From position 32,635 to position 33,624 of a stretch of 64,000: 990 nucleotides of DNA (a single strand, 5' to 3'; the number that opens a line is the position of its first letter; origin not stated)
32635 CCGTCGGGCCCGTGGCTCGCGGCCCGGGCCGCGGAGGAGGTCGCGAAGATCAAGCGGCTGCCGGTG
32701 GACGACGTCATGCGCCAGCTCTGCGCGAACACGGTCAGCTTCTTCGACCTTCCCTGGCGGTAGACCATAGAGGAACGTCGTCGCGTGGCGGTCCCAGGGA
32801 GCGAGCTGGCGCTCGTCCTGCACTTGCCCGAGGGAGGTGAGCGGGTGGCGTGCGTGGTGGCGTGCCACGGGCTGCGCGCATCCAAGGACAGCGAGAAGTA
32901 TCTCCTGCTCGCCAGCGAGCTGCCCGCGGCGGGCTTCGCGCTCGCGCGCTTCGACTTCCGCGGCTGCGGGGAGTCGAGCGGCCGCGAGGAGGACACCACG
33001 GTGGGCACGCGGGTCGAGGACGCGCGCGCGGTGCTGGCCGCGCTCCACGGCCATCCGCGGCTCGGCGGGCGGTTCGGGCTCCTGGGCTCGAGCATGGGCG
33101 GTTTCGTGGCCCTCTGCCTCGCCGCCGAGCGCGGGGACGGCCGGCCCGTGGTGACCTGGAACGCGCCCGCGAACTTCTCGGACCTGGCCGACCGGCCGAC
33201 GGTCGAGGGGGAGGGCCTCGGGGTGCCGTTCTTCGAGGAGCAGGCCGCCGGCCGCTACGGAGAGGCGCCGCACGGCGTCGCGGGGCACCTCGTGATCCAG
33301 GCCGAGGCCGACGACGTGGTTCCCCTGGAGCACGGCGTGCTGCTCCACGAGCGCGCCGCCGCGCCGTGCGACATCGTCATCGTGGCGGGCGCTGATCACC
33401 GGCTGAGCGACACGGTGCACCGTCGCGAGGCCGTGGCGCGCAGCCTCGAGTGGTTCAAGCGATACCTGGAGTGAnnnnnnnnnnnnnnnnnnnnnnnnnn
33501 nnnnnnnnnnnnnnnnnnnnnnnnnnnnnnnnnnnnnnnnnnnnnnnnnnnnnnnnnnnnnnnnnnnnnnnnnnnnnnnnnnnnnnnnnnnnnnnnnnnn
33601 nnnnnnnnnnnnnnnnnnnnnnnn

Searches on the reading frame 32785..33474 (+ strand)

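Call 89: search_protein_families(library=pfam, proteins=[window:32785-33474:+], max_evalue=0.0001)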
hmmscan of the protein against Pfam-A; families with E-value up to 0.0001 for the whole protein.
window:32785-33474:+ (229 aa): 5 families
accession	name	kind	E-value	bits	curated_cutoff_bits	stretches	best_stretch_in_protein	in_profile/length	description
PF12146.15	Hydrolase_4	-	2.8e-14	53.4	27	1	20-118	3-99/239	Serine aminopeptidase, S33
PF00561.26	Abhydrolase_1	-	2.5e-10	40.9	25.8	1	24-116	3-90/245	alpha/beta hydrolase fold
PF02129.25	Peptidase_S15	-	1e-08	35.6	23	1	6-123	3-123/262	X-Pro dipeptidyl-peptidase (S15 family)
PF12697.13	Abhydrolase_6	-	8.5e-08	33.6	26.3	1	24-211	1-183/217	Alpha/beta hydrolase family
PF00326.27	Peptidase_S9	-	9.9e-07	28.9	22.6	1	74-228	42-210/213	Prolyl oligopeptidase family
